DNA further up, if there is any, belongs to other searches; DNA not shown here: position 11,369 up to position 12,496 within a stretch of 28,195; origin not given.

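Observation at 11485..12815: Low-GC (about 53-62%) two-gene islet in a 72% GC chromosome: GTPase-like P-loop protein plus small 2-TM protein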

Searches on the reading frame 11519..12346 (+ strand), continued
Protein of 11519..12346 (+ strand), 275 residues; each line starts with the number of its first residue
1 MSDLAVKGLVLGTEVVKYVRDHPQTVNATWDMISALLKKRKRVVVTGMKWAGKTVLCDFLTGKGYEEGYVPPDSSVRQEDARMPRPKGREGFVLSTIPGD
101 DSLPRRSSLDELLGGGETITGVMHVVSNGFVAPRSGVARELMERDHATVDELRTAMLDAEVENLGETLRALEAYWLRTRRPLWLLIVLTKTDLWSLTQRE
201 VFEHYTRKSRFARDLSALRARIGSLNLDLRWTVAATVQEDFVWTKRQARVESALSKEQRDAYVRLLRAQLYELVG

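Call 46: get_annotated_region(hit=H2, flank=8000)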
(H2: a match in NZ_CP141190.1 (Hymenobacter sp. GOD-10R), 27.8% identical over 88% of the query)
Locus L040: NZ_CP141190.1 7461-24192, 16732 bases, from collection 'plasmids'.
description: Hymenobacter sp. GOD-10R plasmid unnamed6, complete sequence
organism: Hymenobacter sp. GOD-10R (NCBI taxid 3093922)
taxonomy: Bacteria; Bacteroidota; Cytophagia; Cytophagales; Hymenobacteraceae; Hymenobacter; Hymenobacter sp. GOD-10R
host: -; source: single cell,Crepidiastrum sonchifolium; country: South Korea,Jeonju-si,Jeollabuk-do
typing (MOB-suite, as given by PLSDB): non-mobilizable
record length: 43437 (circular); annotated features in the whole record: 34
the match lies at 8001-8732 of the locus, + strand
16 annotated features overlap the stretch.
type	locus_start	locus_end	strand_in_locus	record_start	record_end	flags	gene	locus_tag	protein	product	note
CDS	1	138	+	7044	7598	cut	-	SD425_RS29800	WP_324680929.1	hypothetical protein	-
CDS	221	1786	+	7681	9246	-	-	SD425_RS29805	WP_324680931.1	hypothetical protein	-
CDS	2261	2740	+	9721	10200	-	-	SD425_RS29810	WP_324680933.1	transposase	GO:0006313 - DNA transposition [Evidence IEA]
CDS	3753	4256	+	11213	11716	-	-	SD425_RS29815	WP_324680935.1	hypothetical protein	-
CDS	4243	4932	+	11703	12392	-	-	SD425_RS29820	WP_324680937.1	hypothetical protein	-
CDS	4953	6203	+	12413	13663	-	-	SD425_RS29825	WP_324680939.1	hypothetical protein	-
CDS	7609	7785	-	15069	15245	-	-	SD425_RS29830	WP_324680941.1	hypothetical protein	-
CDS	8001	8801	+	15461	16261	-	-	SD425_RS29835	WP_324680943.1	GTPase domain-containing protein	-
CDS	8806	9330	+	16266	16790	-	-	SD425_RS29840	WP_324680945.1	hypothetical protein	-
CDS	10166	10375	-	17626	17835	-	-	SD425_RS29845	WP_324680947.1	transposase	GO:0006313 - DNA transposition [Evidence IEA]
CDS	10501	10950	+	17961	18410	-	-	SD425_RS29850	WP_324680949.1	hypothetical protein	-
CDS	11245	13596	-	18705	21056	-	-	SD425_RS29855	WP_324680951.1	S1 RNA-binding domain-containing protein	-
CDS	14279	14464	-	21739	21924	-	-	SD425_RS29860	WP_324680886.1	hypothetical protein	-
CDS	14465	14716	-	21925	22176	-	-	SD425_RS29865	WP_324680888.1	hypothetical protein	-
CDS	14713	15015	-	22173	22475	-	-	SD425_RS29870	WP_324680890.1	transposase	GO:0006313 - DNA transposition [Evidence IEA]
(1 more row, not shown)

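Call 47: get_annotated_region(hit=H1, flank=8000)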
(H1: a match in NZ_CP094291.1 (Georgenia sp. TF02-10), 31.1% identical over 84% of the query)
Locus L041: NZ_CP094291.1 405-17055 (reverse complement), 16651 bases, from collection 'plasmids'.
description: Georgenia sp. TF02-10 plasmid unnamed2
organism: Georgenia sp. TF02-10 (NCBI taxid 2917725)
taxonomy: Bacteria; Actinomycetota; Actinomycetes; Micrococcales; Bogoriellaceae; Georgenia; Georgenia sp. TF02-10
host: -; source: microbe culture isolated from granite rock,stone ruins (granite) of a fort; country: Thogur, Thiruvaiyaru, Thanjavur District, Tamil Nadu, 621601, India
typing (MOB-suite, as given by PLSDB): non-mobilizable
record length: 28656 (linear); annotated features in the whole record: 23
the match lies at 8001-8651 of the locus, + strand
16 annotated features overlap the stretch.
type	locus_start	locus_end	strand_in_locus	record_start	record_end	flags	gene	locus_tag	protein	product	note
CDS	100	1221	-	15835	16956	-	-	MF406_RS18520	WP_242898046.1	Glu/Leu/Phe/Val dehydrogenase dimerization domain-containing protein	GO:0006520 - amino acid metabolic process [Evidence IEA]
CDS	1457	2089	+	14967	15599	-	-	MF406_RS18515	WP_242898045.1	hypothetical protein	-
CDS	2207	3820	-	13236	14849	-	-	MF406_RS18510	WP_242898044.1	NAD(P)/FAD-dependent oxidoreductase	-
CDS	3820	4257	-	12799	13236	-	-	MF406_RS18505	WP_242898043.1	SRPBCC family protein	-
CDS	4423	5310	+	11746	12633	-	-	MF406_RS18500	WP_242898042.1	SDR family NAD(P)-dependent oxidoreductase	-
CDS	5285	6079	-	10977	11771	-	-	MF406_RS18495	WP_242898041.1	SDR family oxidoreductase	-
CDS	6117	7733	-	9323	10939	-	-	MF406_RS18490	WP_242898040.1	DASS family sodium-coupled anion symporter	GO:0006820 - monoatomic anion transport [Evidence IEA]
CDS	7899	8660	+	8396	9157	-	-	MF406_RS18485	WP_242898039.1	GTPase domain-containing protein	-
CDS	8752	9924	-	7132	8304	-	-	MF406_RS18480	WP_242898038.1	zinc-dependent alcohol dehydrogenase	-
CDS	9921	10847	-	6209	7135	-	-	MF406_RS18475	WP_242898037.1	SRPBCC family protein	-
CDS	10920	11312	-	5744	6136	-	-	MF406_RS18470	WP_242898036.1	hypothetical protein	-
CDS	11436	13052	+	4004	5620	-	-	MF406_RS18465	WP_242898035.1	FMN-binding glutamate synthase family protein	GO:0006537 - glutamate biosynthetic process [Evidence IEA]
CDS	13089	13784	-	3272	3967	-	-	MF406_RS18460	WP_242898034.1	cache domain-containing protein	-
CDS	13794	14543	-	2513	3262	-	-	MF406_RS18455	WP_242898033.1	GntR family transcriptional regulator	GO:0006355 - regulation of DNA-templated transcription [Evidence IEA]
CDS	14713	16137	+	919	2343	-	-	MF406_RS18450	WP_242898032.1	(Fe-S)-binding protein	-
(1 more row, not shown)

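Call 56: search_protein_families(library=pfam, alignment_id=A6, max_evalue=0.00001)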
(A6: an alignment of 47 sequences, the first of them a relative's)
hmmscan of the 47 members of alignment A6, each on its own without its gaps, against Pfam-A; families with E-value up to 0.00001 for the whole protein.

A. member 1, L006:1-2351:- (783 aa): 1 family
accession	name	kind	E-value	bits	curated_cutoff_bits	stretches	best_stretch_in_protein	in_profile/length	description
PF19922.4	bpX6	-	5.2e-30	105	27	1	16-183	2-168/170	MoxR-vWA-beta-propeller ternary system domain bpX6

B. families by the number of members that match (of 47 scanned): 45 families (the first 25 are shown)
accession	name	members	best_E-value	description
PF01964.24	ThiC_Rad_SAM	2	2.9e-171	Radical SAM ThiC family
PF20199.4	RepSA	1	7.6e-139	Replication initiator protein, pSAM2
PF00202.27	Aminotran_3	1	6.5e-120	Aminotransferase class-III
PF00773.25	RNB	1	3.8e-119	RNB domain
PF07394.17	DUF1501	1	3.9e-93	Protein of unknown function (DUF1501)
PF20030.5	bpMoxR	1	3.1e-88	MoxR domain in the MoxR-vWA-beta-propeller ternary systems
PF00145.23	DNA_methylase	1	1.4e-66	C-5 cytosine-specific DNA methylase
PF00437.27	T2SSE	1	7.4e-62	Type II/IV secretion system protein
PF08282.18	Hydrolase_3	1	8.8e-61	haloacid dehalogenase-like hydrolase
PF00106.31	adh_short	1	5.7e-57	short chain dehydrogenase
PF02737.24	3HCDH_N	1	1.4e-55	3-hydroxyacyl-CoA dehydrogenase, NAD binding domain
PF13793.12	Pribosyltran_N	1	4.5e-47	N-terminal domain of ribose phosphate pyrophosphokinase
PF13561.12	adh_short_C2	1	1.5e-45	Enoyl-(Acyl carrier protein) reductase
PF19921.4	bpX5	1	1.6e-32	MoxR-vWA-beta-propeller ternary system domain bpX5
PF13360.13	PQQ_2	1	6.7e-32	Outer membrane protein assembly factor BamB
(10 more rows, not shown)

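Call 57: search_protein_families(library=padloc, alignment_id=A6, max_evalue=0.00001)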
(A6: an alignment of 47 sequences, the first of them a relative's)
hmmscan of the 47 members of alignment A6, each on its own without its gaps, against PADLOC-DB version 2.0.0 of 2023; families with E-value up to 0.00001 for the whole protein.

A. member 1, L006:1-2351:- (783 aa): 0 families

B. families by the number of members that match (of 47 scanned): 65 families (the first 25 are shown)
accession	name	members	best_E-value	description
PDLC03234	MTase_II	1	2.5e-108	Type II methyltransferase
PDLC03326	MTase_II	1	8.6e-93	Type II methyltransferase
PDLC03378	MTase_II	1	1.5e-90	Type II methyltransferase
PDLC00033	DruM2|DruM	1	3e-83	DNA cytosine methylase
PDLC03237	MTase_II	1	4e-69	Type II methyltransferase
PDLC00026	DruM2|DruM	1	1.2e-62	DNA cytosine methylase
PDLC03272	MTase_II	1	3.7e-62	Type II methyltransferase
PDLC00027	DruM2|DruM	1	1.7e-59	DNA cytosine methylase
PDLC00031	DruM2|DruM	1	4.4e-58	DNA cytosine methylase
PDLC02650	DrmMII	1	1.8e-53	DrmMII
PDLC02648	DrmMII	1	4.4e-50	DrmMII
PDLC03307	MTase_II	1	3e-48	Type II methyltransferase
PDLC02649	DrmMII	1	5.1e-48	DrmMII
PDLC04638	PDC-M41A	1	5.4e-46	-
PDLC02656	DrmMII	1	1.5e-45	DrmMII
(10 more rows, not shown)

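Call 58: search_protein_families(library=pfam, proteins=[L009:938-1516:+, L009:2491-2892:+, L009:3089-3661:+, L009:4260-5294:+, L009:5429-5749:-, L009:7713-8657:-, L009:8811-9695:+, L009:9755-10303:+, L009:10300-10935:+, L009:11154-12767:+], max_evalue=0.001)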
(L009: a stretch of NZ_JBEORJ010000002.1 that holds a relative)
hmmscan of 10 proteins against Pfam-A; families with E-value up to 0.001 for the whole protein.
L009:938-1516:+ (192 aa): 1 family
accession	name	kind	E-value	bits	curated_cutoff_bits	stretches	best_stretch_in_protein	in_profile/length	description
PF00589.27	Phage_integrase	-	2.4e-13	50.7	27.1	1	83-160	92-168/172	Phage integrase family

L009:2491-2892:+ (133 aa): 2 families
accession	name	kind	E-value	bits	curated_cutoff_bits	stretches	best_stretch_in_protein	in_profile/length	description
PF00392.27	GntR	-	2.1e-19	69.4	27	1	13-73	4-64/64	Bacterial regulatory proteins, gntR family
PF08279.18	HTH_11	-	0.00023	21.4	25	1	38-65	20-47/55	HTH domain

L009:3089-3661:+ (190 aa): 0 families

L009:4260-5294:+ (344 aa): 0 families

L009:5429-5749:- (106 aa): 0 families

L009:7713-8657:- (314 aa): 0 families

L009:8811-9695:+ (294 aa): 0 families

L009:9755-10303:+ (182 aa): 0 families

L009:10300-10935:+ (211 aa): 0 families

L009:11154-12767:+ (538 aa): 1 family
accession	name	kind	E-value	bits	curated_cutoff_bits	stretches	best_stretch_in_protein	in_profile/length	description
PF20199.4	RepSA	-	7.6e-139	464.1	34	1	82-537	2-424/438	Replication initiator protein, pSAM2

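Call 73: search_solved_structures(query=A3, max_evalue=1, show_alignments=3)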
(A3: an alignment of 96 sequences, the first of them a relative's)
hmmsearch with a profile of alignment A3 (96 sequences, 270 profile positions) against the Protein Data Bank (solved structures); distinct sequences matched with E-value up to 1: 713 (the best 60 are shown).
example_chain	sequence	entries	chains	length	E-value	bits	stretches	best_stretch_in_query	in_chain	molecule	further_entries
5dn8_A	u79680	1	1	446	6.8e-08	35.2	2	36-71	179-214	GTPase Der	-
6vs4_A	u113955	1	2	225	1.1e-05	28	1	19-71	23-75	Small COPII coat GTPase SAR1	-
7aoi_XL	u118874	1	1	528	1.6e-05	27.4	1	11-57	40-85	GTP-binding protein, putative,mt-EngA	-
6yxx_EA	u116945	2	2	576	2.2e-05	26.9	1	11-57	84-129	mt-EngA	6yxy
6xrs_A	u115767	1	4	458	3.3e-05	26.4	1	35-70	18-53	GTPase Der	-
7am2_BU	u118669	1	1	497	7.1e-05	25.3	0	19-57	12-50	GTPase Der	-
3j8g_X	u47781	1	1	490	9.6e-05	24.8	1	37-71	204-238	GTPase Der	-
1mky_A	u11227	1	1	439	0.00022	23.7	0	35-70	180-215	Probable GTP-binding protein engA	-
7jhp_A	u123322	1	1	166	0.00025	23.5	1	35-69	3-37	GTPase HRas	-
5owv_A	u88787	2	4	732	0.00048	22.5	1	17-59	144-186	GTP-binding protein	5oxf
7p48_6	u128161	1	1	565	0.00077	21.9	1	22-58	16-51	ABC-F type ribosomal protection protein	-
2fh5_B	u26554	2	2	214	0.00083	21.8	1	34-121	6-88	Signal recognition particle receptor beta subunit | Signal recognition particle receptor beta subunit (SR b)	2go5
1clu_A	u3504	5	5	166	0.00097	21.5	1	35-69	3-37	TRANSFORMING PROTEIN P21/H-RAS-1 | C-HA-RAS | C-H-RAS P21 PROTEIN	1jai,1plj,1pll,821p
6ha8_V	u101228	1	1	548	0.001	21.5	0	28-62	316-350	Nucleotide-binding protein ExpZ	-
7obq_v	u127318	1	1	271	0.0011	21.4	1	25-120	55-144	Signal recognition particle receptor subunit beta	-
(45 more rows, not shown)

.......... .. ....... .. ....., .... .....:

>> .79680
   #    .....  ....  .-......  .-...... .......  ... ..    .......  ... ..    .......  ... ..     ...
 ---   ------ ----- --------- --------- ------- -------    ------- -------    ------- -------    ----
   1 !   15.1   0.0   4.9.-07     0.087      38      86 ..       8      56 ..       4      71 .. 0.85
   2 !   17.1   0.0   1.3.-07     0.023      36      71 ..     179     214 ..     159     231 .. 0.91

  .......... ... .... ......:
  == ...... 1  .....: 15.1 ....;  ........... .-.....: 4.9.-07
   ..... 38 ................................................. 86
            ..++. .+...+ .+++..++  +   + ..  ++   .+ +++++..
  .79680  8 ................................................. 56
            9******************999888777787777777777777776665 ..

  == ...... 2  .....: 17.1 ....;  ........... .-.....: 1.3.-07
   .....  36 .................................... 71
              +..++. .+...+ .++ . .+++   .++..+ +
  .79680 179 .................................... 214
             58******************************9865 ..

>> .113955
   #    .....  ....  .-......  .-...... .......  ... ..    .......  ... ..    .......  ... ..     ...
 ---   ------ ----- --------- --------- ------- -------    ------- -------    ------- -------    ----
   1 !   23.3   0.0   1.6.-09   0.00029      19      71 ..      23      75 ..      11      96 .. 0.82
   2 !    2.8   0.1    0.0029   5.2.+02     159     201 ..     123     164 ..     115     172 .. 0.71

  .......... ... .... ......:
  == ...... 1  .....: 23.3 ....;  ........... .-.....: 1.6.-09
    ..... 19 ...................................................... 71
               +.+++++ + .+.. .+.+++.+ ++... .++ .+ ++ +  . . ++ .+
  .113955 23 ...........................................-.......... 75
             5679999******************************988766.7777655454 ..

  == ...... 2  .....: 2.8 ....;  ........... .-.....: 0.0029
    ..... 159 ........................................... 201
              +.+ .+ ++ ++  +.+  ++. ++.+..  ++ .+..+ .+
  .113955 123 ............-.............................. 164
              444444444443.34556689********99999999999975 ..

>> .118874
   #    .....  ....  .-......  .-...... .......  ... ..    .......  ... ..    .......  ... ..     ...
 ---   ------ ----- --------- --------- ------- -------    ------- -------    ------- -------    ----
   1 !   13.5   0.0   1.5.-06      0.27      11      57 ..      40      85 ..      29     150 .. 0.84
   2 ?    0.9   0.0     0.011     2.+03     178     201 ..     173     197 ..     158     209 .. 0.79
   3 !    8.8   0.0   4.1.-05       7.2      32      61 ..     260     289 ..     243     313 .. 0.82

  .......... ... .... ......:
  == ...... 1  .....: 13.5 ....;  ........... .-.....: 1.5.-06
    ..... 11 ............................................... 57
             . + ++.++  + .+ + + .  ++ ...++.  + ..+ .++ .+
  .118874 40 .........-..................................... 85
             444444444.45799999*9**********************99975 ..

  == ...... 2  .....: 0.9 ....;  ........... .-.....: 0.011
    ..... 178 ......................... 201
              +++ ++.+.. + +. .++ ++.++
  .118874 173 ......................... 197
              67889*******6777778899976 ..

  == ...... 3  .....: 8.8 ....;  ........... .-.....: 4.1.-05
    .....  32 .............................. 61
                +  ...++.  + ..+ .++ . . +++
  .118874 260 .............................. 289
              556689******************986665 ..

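Call 82: predict_structure(alignment_id=A3)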
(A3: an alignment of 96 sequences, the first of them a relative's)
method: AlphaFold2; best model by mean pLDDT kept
length: 275 residues; sequences in the alignment: 96
mean_pLDDT: 91.4   pTM: 0.85
mean pLDDT of the five models: 91.4, 90.8, 90.4, 90.1, 89.8
residues with pLDDT >= 90: 222; 70-90: 33; 50-70: 13; < 50: 7
segments of 3 or more residues with pLDDT < 50: 2-4, 7-9
pLDDT, mean of each block of 10 residues (from residue 1): 48 63 76 76 97 98 98 95 93 96 95 91 98 91 94 97 98 97 98 97 98 98 98 97 86 97 97 95
secondary structure, 60 per line:
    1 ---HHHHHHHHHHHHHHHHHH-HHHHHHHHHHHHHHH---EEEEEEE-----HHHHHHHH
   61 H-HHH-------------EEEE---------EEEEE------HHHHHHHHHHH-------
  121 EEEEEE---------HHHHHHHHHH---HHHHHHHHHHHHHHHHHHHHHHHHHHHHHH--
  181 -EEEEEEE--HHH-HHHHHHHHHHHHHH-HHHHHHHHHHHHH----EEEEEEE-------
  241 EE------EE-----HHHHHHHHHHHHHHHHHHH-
elements in order: H4-21 H23-37 E41-47 H53-61 E79-82 E92-96 H103-113 E121-126 H136-145 H149-178 E182-188 H195-208 H210-222 E227-233 H256-274

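Call 85: fold_search(model_id=the predicted structure, library=pdb)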
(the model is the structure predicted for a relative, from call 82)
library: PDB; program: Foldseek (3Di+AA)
matches with E <= 10: 1784; with E <= 0.001: 1143
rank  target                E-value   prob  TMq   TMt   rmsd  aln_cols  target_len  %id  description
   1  4arz_A                8.0e-08  1.00  0.45  0.43   4.9       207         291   15  The crystal structure of Gtr1p-Gtr2p complexed with GTP-GDP (released 2012-07-25)
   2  8jc5_A                1.7e-07  1.00  0.48  0.75   4.4       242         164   12  Crystal structure of PLEKHM1 RUN domain in complex with GTP-bound Arl8b(Q75L) (released 2024-03-27)
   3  2q3f_B                2.0e-07  1.00  0.43  0.63   5.2       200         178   12  X-ray crystal structure of putative human Ras-related GTP binding D in complex with GMPPNP (released 2007-06-12)
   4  8yl2_A                2.2e-07  1.00  0.44  0.42   5.1       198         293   10  Crystal Structure of Homo Tetrameric RagA-like small GTPase from Asgard Lokiarchaeota (LokiRagO) in complex with GTP (released 2025-09-10)
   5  7nfx_v                2.3e-07  1.00  0.47  0.67   6.0       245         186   18  Mammalian ribosome nascent chain complex with SRP and SRP receptor in early state A (released 2021-06-02)
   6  6jik                  2.4e-07  1.00  0.43  0.61   6.6       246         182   13  Aspergillus fumigatus Rho1 GsGTP (released 2020-09-02)
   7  8yl2_C                3.6e-07  1.00  0.46  0.44   4.6       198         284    9  Crystal Structure of Homo Tetrameric RagA-like small GTPase from Asgard Lokiarchaeota (LokiRagO) in complex with GTP (released 2025-09-10)
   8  2q3f_A                5.2e-07  1.00  0.45  0.65   5.4       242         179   11  X-ray crystal structure of putative human Ras-related GTP binding D in complex with GMPPNP (released 2007-06-12)
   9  8yl2_B                5.8e-07  1.00  0.44  0.42   5.0       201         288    9  Crystal Structure of Homo Tetrameric RagA-like small GTPase from Asgard Lokiarchaeota (LokiRagO) in complex with GTP (released 2025-09-10)
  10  5ck3_B                7.0e-07  1.00  0.45  0.46   7.6       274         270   14  Signal recognition particle receptor SRb-GTP/SRX complex from Chaetomium thermophilum (released 2015-09-09)
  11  9edt_G                7.5e-07  1.00  0.50  0.68   5.2       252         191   13  Tubulin cofactors D,E,G bound to tubulin dimer (released 2026-02-04)
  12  1zd9                  9.0e-07  1.00  0.49  0.76   4.2       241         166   13  Structure of human ADP-ribosylation factor-like 10B (released 2005-05-17)
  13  9h4q_a                9.6e-07  1.00  0.44  0.42   5.3       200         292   16  Cryo-EM structure of the SEAC wing - EGOC (released 2025-11-05)
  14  3e5h                  9.6e-07  1.00  0.41  0.60   6.8       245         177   13  Crystal Structure of Rab28 GTPase in the Active (GppNHp-bound) Form (released 2008-08-26)
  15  3r7w_C                1.0e-06  1.00  0.46  0.44   4.8       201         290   13  Crystal Structure of Gtr1p-Gtr2p complex (released 2011-08-24)
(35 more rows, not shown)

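Call 86: search_protein_families(library=ncbifam, proteins=[P0001, P0055, P0008, L040:8001-8801:+, L040:8806-9330:+, L008:6830-7291:+, L041:7899-8660:+, L012:5890-6696:+], max_evalue=0.01)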
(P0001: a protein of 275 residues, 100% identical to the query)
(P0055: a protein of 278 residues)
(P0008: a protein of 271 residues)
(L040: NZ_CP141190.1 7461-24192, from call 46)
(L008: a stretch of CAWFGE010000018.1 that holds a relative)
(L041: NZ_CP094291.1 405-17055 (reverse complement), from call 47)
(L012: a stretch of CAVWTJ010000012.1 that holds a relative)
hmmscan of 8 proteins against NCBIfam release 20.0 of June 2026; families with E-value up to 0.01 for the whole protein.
P0001 (275 aa): 0 families

P0055 (278 aa): 0 families

P0008 (271 aa): 0 families

L040:8001-8801:+ (266 aa): 1 family
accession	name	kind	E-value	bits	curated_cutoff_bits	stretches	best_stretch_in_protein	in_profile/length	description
TIGR00368.1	TIGR00368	hypoth_equivalog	0.0071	15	362.4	0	28-60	209-241/499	YifB family Mg chelatase-like AAA ATPase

L040:8806-9330:+ (174 aa): 0 families

L008:6830-7291:+ (153 aa): 0 families

L041:7899-8660:+ (253 aa): 1 family
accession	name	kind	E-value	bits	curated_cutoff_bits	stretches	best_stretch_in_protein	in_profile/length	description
NF010248.0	PRK13695.1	equivalog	0.00075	19.3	156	1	36-85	6-53/180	NTPase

L012:5890-6696:+ (268 aa): 1 family
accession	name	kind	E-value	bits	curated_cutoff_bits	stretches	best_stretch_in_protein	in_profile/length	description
NF010248.0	PRK13695.1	equivalog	0.00073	19.3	156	1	50-99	6-53/180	NTPase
